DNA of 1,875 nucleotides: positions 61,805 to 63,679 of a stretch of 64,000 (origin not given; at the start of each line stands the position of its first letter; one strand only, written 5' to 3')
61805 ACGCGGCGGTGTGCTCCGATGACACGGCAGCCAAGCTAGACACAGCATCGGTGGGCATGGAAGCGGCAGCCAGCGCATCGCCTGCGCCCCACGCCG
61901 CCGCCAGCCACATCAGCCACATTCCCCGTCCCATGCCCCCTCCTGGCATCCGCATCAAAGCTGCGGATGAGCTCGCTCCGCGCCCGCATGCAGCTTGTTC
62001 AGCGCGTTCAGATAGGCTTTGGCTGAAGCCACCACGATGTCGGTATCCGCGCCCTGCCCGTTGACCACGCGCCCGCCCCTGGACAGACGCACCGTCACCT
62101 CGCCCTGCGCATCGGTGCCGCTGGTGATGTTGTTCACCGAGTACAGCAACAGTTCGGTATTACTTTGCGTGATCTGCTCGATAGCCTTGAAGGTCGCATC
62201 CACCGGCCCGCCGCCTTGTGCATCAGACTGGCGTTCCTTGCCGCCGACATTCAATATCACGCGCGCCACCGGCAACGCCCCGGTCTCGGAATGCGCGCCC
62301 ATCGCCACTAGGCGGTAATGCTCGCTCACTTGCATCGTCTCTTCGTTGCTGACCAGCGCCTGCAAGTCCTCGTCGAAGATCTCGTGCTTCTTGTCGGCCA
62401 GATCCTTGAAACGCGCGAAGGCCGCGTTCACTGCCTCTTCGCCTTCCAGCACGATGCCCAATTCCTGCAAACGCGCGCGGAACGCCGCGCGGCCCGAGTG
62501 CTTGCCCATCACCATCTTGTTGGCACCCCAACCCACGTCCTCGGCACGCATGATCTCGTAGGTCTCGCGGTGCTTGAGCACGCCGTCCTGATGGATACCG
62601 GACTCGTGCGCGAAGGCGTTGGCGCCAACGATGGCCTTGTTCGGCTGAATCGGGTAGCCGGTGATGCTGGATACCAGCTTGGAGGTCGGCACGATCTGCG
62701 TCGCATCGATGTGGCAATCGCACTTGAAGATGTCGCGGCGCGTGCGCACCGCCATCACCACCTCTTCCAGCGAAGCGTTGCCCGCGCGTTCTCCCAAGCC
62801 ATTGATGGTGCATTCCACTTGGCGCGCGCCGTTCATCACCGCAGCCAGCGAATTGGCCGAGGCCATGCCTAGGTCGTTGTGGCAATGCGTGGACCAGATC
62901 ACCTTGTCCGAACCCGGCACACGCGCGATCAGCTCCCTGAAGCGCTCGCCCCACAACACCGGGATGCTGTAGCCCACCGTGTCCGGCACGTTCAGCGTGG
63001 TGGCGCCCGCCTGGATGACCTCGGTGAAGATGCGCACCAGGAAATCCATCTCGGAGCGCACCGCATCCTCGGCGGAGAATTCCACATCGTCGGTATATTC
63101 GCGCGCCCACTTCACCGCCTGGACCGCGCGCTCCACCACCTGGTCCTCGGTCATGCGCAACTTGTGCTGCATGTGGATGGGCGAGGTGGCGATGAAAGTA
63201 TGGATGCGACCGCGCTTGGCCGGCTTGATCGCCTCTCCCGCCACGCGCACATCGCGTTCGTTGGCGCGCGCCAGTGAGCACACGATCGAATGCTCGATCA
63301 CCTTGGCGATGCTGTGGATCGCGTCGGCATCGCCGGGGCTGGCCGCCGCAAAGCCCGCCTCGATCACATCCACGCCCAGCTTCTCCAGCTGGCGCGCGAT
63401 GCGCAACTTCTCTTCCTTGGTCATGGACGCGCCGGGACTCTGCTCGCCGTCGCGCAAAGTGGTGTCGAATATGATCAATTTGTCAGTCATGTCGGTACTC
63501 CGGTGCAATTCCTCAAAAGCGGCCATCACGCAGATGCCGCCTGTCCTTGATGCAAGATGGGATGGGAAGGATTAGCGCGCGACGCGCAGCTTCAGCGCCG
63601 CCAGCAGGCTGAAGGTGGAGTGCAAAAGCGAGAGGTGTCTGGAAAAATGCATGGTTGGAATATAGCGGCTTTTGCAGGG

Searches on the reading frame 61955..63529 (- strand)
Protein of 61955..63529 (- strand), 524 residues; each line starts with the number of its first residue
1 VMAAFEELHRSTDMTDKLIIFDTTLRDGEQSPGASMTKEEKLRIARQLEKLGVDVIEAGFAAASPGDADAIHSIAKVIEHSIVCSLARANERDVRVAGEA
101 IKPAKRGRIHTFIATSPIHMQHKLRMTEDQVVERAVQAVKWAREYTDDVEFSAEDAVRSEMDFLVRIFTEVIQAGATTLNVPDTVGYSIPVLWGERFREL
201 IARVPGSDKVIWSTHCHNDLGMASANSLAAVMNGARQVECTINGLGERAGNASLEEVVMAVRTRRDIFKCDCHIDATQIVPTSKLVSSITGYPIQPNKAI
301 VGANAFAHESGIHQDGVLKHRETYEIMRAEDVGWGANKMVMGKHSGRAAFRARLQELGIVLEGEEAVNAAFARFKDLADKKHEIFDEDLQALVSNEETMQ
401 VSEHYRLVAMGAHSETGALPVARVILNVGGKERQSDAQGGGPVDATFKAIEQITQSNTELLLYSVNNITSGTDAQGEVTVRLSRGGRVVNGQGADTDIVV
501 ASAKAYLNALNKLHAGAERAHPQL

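Call 71: search_protein_families(library=pfam, proteins=[window:61955-63529:-], max_evalue=0.00001)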
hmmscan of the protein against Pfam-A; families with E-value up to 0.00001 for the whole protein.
window:61955-63529:- (524 aa): 3 families
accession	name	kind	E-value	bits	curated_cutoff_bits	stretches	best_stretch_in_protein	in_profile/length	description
PF00682.25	HMGL-like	-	7.2e-95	317.7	29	1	18-286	2-260/260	HMGL-like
PF08502.15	LeuA_dimer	-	3.5e-37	127.7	24.9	1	383-513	1-130/131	LeuA allosteric (dimerisation) domain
PF22617.1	HCS_D2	-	2.7e-28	98.6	27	1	300-381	1-81/82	Homocitrate synthase post-HMGL domain-like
